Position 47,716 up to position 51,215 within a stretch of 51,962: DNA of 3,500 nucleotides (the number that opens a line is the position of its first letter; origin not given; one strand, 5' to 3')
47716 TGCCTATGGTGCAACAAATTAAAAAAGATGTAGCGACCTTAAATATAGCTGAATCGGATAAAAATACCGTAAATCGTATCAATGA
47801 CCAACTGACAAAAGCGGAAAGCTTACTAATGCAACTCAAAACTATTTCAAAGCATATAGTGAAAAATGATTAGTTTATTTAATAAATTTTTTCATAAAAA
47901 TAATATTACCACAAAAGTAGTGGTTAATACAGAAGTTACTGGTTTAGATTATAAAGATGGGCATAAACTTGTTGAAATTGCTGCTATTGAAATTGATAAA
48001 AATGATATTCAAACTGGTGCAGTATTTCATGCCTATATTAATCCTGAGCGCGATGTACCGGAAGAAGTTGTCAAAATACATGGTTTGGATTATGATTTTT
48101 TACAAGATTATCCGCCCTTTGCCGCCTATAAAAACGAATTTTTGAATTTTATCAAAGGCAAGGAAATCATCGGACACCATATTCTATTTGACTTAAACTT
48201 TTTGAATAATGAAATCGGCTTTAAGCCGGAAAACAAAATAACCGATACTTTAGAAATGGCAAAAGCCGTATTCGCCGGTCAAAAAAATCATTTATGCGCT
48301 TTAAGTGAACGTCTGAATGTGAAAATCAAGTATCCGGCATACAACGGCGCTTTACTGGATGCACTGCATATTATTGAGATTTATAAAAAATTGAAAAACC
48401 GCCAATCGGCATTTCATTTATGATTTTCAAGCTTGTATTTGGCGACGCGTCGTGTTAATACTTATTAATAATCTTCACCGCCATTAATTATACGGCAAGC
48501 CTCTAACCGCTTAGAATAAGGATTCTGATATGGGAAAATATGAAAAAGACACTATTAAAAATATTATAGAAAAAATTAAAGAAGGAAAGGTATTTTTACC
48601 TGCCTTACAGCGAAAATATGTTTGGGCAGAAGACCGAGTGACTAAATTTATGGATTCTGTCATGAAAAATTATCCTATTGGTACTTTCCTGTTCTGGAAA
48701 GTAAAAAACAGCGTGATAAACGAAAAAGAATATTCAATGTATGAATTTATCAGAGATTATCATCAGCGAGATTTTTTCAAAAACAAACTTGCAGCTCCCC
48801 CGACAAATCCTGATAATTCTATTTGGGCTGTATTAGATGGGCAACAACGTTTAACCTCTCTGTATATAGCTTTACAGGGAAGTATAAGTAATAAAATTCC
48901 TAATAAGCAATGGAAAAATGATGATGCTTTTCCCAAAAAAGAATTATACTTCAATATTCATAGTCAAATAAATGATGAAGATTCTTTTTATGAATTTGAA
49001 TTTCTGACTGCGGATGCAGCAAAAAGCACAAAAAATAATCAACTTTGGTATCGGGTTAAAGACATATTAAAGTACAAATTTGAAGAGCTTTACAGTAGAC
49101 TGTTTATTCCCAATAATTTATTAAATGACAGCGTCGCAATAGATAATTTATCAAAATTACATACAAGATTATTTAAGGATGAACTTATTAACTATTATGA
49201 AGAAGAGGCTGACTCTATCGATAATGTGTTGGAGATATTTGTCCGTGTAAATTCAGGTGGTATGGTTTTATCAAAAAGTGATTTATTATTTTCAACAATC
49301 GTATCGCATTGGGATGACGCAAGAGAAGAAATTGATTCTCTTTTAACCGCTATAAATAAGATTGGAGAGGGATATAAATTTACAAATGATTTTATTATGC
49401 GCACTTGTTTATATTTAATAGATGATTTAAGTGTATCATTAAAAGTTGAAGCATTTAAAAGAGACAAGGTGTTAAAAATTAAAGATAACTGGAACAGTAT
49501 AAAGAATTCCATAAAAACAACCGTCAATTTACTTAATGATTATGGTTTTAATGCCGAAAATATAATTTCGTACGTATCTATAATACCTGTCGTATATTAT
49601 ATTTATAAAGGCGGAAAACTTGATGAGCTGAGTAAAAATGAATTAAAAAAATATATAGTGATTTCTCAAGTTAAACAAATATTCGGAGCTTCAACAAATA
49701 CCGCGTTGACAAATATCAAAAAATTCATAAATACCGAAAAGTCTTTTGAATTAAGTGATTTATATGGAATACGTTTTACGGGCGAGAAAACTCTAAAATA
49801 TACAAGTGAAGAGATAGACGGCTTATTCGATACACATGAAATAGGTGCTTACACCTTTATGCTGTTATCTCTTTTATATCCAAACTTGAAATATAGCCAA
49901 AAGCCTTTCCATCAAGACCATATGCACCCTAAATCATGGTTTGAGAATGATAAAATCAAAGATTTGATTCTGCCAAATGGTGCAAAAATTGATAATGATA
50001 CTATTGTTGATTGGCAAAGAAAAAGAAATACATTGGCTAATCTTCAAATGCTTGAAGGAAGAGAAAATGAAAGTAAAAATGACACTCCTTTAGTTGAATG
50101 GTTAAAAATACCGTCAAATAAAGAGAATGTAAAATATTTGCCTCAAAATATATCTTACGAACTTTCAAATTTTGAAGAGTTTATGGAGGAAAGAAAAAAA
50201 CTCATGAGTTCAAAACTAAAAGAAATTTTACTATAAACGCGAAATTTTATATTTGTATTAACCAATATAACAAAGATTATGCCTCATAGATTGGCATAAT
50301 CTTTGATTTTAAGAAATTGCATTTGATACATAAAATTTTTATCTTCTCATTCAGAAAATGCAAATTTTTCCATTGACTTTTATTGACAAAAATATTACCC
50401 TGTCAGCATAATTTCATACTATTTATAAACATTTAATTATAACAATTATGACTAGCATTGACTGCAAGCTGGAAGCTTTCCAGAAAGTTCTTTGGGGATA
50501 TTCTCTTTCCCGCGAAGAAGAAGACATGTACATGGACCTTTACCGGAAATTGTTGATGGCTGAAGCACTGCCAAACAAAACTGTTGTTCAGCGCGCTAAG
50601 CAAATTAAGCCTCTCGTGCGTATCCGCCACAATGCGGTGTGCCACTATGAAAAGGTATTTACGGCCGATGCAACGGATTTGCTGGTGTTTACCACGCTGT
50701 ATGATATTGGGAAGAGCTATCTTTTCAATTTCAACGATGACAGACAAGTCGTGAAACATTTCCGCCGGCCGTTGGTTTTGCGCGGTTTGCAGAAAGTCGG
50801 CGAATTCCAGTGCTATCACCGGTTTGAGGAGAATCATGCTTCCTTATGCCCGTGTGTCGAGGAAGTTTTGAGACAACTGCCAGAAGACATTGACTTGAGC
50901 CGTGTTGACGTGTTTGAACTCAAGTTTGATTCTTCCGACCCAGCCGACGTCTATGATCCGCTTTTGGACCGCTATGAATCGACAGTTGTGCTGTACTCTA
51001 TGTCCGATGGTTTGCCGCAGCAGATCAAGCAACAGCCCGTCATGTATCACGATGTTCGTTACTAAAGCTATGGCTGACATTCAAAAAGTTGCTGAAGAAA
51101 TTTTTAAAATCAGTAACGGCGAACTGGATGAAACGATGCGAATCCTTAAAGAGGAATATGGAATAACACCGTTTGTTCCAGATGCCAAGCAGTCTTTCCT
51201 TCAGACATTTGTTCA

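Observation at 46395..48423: Four-gene cassette (PD-(D/E)XK nuclease, two tiny translationally coupled proteins, catalytically degenerate DnaQ-like exonuclease) next to a GmrSD enzyme: candidate undescribed defence or nucleic-acid-surveillance module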

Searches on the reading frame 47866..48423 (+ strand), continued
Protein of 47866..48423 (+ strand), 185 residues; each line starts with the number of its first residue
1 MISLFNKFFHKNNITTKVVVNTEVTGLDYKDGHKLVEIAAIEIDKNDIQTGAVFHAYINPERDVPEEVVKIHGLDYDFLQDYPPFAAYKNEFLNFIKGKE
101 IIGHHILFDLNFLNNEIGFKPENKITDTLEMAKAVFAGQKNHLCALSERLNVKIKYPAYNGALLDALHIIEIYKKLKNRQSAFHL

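Call 68: search_protein_families(library=padloc, proteins=[L086:289-1701:+, L086:12728-14710:-, L086:15807-17276:+, L089:1006-2046:-, L089:2570-3391:-, L098:12903-16211:-, L099:12246-14276:+, L099:14299-15762:+, L092:6852-7790:+, L092:5769-6731:-], max_evalue=0.001)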
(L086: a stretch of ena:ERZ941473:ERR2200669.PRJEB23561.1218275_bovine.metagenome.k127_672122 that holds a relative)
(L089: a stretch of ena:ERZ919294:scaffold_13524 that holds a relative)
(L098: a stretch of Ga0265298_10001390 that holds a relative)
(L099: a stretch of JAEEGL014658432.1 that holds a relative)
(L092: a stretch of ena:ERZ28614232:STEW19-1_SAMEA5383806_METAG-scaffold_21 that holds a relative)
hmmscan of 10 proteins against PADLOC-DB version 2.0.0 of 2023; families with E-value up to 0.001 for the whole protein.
L086:289-1701:+ (470 aa): 33 families (the best 25 are shown)
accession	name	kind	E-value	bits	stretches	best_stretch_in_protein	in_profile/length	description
PDLC02335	AbiLi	-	5.5e-61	204.4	1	1-461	49-292/326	AbiLi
PDLC02980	AriA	-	1.3e-24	85.7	2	255-407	120-303/304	-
PDLC04391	PDC-M07A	-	3.3e-12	44.1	2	56-216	18-194/412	-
PDLC04180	HEC-01A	-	2.4e-10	38.1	2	341-433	255-348/382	-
PDLC04426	PDC-M12A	-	3e-10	38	2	332-408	251-324/369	-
PDLC04392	PDC-M07A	-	3.1e-10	37.7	1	344-408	289-352/432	-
PDLC04176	HEC-01A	-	3.3e-10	37.9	1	57-158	21-124/371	-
PDLC04541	PDC-M25A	-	4.4e-10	37.2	1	347-407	254-310/380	-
PDLC00289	PtuA1|PtuA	-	1.2e-09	35.8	1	337-430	224-315/404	AAA ATPase domain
PDLC04182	HEC-01A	-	1.4e-09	35.4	2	337-429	282-373/406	-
PDLC04135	mad3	-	1.5e-09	35.9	1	61-412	24-333/374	mads_3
PDLC04393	PDC-M07A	-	1e-08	32.7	1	358-407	304-353/435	-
PDLC02979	AriA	-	2.1e-07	29.1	1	54-407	24-373/373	-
PDLC04183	HEC-01A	-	2.2e-07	28.3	0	56-89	21-54/402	-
PDLC03878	NsnB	-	3.2e-07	28.4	1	56-139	18-101/345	-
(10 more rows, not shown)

L086:12728-14710:- (660 aa): 9 families
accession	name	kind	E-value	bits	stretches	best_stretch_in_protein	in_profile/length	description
PDLC02196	IetA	-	7.4e-34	115.8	3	462-604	121-266/374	-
PDLC04232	IetA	-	5e-31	106.3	2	466-603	119-259/330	-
PDLC02195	IetA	-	2.2e-28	97.7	1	463-619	137-299/395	-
PDLC04231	IetA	-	1.2e-17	62.6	1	466-588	120-245/262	-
PDLC00914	TRIP13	-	1.6e-17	61.9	2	467-601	75-229/302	TRIP13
PDLC00915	TRIP13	-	2.5e-08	31.7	0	467-580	67-201/302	TRIP13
PDLC03838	DolB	-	2.1e-07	28.5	1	215-306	155-250/375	-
PDLC04140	mad8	-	7e-05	20.5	0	224-253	25-54/314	mads_8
PDLC04605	PDC-M37B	-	0.00095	16.3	0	222-248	300-326/518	-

L086:15807-17276:+ (489 aa): 3 families
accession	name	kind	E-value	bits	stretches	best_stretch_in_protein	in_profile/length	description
PDLC01447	Cas4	-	2.3e-06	26.2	1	65-217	33-159/161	"CAS-I,CAS-II,CAS-III,CAS-IV,CAS-V,CAS-VI; acquisition_associated"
PDLC01611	Cas4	-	9e-05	20.8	1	55-215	20-156/158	"CAS-I,CAS-II,CAS-III,CAS-IV,CAS-V,CAS-VI; acquisition_associated"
PDLC01250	Cas4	-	0.00017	19.9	0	95-215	63-167/168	"CAS-I,CAS-II,CAS-III,CAS-IV,CAS-V,CAS-VI; acquisition_associated"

L089:1006-2046:- (346 aa): 56 families (the best 25 are shown)
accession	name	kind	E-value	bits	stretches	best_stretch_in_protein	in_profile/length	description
PDLC02942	RT_III-A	-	2.3e-123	409.6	1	1-341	1-340/341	-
PDLC02946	RT_III-A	-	9.3e-105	348.4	1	10-325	5-316/330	-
PDLC02943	RT_III-A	-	6.3e-100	332.2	1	23-341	4-321/322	-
PDLC02945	RT_III-A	-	8.3e-91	302.7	2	8-175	6-174/362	-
PDLC02941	RT_II-A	-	9.2e-87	289.1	1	33-342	5-300/309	-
PDLC03739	RT_Ec107-like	-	1.3e-85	285.4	1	45-336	13-305/307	retron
PDLC02944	RT_III-A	-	1.7e-83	279.7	2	9-174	9-175/597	-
PDLC02956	RT_XIII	-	3.2e-79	265.1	1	30-326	102-413/469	-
PDLC02940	RT_II-A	-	7e-69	230.7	1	57-287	200-430/477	-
PDLC02962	RT-TIR_XII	-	1.2e-64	216.9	1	56-301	30-284/478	single gene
PDLC02961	RT-TIR_XII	-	1.8e-64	216.4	1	56-329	30-320/475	single gene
PDLC02960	RT-Protease_XI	-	5.5e-64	214.9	1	58-323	23-302/506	single gene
PDLC02959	RT-Protease_XI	-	5.8e-64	214.8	1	56-322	23-304/510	single gene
PDLC02955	RT_X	-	8.2e-58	193.9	1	57-303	13-253/272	-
PDLC02952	RT_VI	-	9.5e-58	193.7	1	45-326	10-276/279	-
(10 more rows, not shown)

L089:2570-3391:- (273 aa): 5 families
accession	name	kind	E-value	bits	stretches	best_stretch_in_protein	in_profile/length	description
PDLC02931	PRTase_III-A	-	1.1e-56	190.4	1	7-272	6-267/267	-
PDLC02932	PRTase_III-A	-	2.1e-26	91.1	1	6-272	4-270/271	-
PDLC02935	PRTase_III-A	-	1.8e-19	68.2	1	19-272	18-260/290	-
PDLC02934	PRTase_III-A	-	6.2e-15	53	1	62-273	56-260/393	-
PDLC02933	PRTase_III-A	-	7e-07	27.1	1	138-271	128-255/368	-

L098:12903-16211:- (1102 aa): 0 families

L099:12246-14276:+ (676 aa): 6 families
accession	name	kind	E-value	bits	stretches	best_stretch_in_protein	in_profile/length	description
PDLC04151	HEC-05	-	8.7e-24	82.2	2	8-55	26-73/600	-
PDLC04709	PDC-M55C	-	1.8e-12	44.7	1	6-67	13-74/554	-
PDLC04150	HEC-05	-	2.7e-11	41.1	2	9-54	9-54/583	-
PDLC04153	HEC-05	-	5.5e-08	29.5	1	8-55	7-54/621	-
PDLC04155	HEC-06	-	7.2e-08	29.4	1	10-77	9-85/562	-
PDLC02792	SspE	-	0.00051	16.5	0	63-94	91-121/771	SspE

L099:14299-15762:+ (487 aa): 4 families
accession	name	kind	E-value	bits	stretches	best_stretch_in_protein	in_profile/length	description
PDLC01447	Cas4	-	5.1e-07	28.3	1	63-217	46-159/161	"CAS-I,CAS-II,CAS-III,CAS-IV,CAS-V,CAS-VI; acquisition_associated"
PDLC01611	Cas4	-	4.4e-05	21.8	1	54-215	19-156/158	"CAS-I,CAS-II,CAS-III,CAS-IV,CAS-V,CAS-VI; acquisition_associated"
PDLC01250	Cas4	-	6e-05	21.4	1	93-215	61-167/168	"CAS-I,CAS-II,CAS-III,CAS-IV,CAS-V,CAS-VI; acquisition_associated"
PDLC01771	Cas4b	-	0.00061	18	0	55-215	24-158/162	-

L092:6852-7790:+ (312 aa): 1 family
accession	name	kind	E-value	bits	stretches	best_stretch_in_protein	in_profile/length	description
PDLC04816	PDC-S02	-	3.8e-52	175.7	1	11-311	2-294/299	-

L092:5769-6731:- (320 aa): 5 families
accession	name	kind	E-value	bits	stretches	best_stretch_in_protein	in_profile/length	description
PDLC01457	WYL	-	3.6e-23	80.3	1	10-314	6-228/229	"CAS-I,CAS-II,CAS-III,CAS-IV,CAS-V,CAS-VI; associated_signaling"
PDLC01652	WYL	-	4.4e-20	70.6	1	147-314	14-149/162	"CAS-I,CAS-II,CAS-III,CAS-IV,CAS-V,CAS-VI; associated_signaling"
PDLC01766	Cas3c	-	1.7e-17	60.9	1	20-314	21-300/1009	-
PDLC01484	WYL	-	1.3e-05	22.5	1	164-225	225-286/437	"CAS-I,CAS-II,CAS-III,CAS-IV,CAS-V,CAS-VI; associated_signaling"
PDLC01510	WYL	-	1.3e-05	22.5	1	164-225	225-286/437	"CAS-I,CAS-II,CAS-III,CAS-IV,CAS-V,CAS-VI; associated_signaling"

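Call 69: search_protein_families(library=padloc, proteins=[L089:8304-8999:+, L099:8834-9313:+, L086:8074-8559:+, L086:10526-11431:+, L089:12445-13413:-], max_evalue=0.01)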
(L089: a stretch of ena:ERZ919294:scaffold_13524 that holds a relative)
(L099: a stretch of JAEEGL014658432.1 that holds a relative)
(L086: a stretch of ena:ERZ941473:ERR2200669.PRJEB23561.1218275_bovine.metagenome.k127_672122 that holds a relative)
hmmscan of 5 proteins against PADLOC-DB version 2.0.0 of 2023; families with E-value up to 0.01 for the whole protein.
L089:8304-8999:+ (231 aa): 1 family
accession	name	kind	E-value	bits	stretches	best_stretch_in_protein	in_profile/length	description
PDLC02499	BrxF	-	0.0088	14.4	0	135-174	21-62/133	BrxF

L099:8834-9313:+ (159 aa): 1 family
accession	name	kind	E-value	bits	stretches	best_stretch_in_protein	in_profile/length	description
PDLC02704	PbeA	-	0.0046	13.5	1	16-122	183-285/682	PbeA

L086:8074-8559:+ (161 aa): 0 families

L086:10526-11431:+ (301 aa): 0 families

L089:12445-13413:- (322 aa): 1 family
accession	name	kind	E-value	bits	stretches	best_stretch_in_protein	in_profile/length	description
PDLC04140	mad8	-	0.0066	14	0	49-79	24-54/314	mads_8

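Call 73: find_encoding_contigs(protein=P0122, flank=9000, max_places=3)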
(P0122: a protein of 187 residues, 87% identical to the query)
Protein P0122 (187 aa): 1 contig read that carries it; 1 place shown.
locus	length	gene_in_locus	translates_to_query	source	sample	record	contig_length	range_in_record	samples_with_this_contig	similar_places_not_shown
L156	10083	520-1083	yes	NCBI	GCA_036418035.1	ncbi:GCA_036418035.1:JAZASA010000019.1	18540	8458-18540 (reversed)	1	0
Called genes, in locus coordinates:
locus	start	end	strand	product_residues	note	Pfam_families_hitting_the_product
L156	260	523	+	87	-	-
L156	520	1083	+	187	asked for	PF00929:RNase_T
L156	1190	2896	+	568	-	PF03235:GmrSD_N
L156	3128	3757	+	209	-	-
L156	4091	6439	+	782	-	-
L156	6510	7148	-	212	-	PF13441:Gly-zipper_YMGG, PF05433:Rick_17kDa_Anti (weak), PF13488:Gly-zipper_Omp (weak), PF00691:OmpA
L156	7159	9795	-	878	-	PF00133:tRNA-synt_1, PF01406:tRNA-synt_1e (faint), PF09334:tRNA-synt_1g (weak), PF13603:tRNA-synt_1_2 (weak), PF09334:tRNA-synt_1g, PF08264:Anticodon_1, PF10458:Val_tRNA-synt_C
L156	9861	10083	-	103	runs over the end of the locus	-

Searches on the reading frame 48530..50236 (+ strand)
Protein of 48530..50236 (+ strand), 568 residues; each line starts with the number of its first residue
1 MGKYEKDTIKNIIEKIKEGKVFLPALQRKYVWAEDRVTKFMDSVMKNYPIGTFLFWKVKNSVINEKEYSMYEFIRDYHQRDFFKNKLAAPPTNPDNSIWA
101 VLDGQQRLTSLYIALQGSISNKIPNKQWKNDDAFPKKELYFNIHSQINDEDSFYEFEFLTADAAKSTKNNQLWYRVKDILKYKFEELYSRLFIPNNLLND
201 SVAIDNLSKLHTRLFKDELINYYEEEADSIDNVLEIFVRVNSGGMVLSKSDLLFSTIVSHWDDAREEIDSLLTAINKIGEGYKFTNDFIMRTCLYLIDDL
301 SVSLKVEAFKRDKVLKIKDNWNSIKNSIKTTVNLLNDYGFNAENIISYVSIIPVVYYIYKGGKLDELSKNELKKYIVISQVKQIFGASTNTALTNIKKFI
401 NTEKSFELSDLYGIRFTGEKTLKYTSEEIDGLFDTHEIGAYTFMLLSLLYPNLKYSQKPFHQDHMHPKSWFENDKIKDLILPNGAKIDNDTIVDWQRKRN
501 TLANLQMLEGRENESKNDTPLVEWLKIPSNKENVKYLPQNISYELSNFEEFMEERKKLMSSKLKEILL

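Call 4: search_protein_families(library=pfam, proteins=[window:48530-50236:+], max_evalue=1)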
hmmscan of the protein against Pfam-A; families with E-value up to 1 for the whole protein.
window:48530-50236:+ (568 aa): 2 families
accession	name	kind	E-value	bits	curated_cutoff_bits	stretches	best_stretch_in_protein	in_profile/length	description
PF03235.19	GmrSD_N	-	1.8e-32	113.5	33.2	1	9-256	1-197/199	GmrSD restriction endonuclease, N-terminal domain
PF07510.16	GmrSD_C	-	0.002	18.5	23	1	452-548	41-111/138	GmrSD restriction endonucleases, C-terminal domain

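Call 5: search_protein_families(library=padloc, proteins=[window:48530-50236:+], max_evalue=1)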
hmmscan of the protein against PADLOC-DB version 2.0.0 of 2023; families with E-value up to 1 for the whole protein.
window:48530-50236:+ (568 aa): 9 families
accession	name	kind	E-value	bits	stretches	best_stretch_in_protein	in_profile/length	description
PDLC04151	HEC-05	-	1.2e-187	623.4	1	3-567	22-593/600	-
PDLC04150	HEC-05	-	1.9e-115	385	1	7-567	8-581/583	-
PDLC04152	HEC-05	-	1.7e-84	282.4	1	1-568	1-563/566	-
PDLC04153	HEC-05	-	1.8e-50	169.8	1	1-566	1-607/621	-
PDLC04709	PDC-M55C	-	1.1e-19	68.5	1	9-407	17-396/554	-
PDLC04027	PD-T4-2_A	-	2.3e-07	28.2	1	23-52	55-84/363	-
PDLC02695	Orf5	-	3.6e-07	27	3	95-131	75-110/601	Orf5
PDLC02792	SspE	-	9e-07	25.6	2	97-146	89-137/771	SspE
PDLC04155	HEC-06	-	0.00011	18.9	2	10-47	10-47/562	-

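Call 6: search_protein_families(library=ncbifam, proteins=[window:48530-50236:+], max_evalue=1)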
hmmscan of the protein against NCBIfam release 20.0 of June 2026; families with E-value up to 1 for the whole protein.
window:48530-50236:+ (568 aa): 0 families

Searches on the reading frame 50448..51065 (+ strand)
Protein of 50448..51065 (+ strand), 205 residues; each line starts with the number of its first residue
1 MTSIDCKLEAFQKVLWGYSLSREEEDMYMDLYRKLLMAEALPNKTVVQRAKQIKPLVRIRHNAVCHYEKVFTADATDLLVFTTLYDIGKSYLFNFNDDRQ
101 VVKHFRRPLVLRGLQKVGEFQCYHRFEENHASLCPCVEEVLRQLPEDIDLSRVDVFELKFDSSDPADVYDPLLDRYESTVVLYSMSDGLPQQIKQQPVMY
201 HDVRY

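Call 4: search_protein_families(library=pfam, proteins=[window:50448-51065:+], max_evalue=1)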
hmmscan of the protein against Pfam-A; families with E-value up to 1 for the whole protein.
window:50448-51065:+ (205 aa): 0 families

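Call 5: search_protein_families(library=padloc, proteins=[window:50448-51065:+], max_evalue=1)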
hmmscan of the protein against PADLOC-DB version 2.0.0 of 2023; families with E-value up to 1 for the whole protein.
window:50448-51065:+ (205 aa): 0 families

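Call 6: search_protein_families(library=ncbifam, proteins=[window:50448-51065:+], max_evalue=1)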
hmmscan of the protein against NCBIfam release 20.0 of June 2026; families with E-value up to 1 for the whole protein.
window:50448-51065:+ (205 aa): 2 families
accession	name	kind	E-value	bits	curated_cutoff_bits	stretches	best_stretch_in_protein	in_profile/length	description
NF052391.1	endpepPepOLacoc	equivalog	0.0071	15.1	1000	1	10-93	188-270/627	endopeptidase PepO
TIGR02959.1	SigZ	equivalog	0.037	13.9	168.65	1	89-148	47-105/170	RNA polymerase sigma factor SigZ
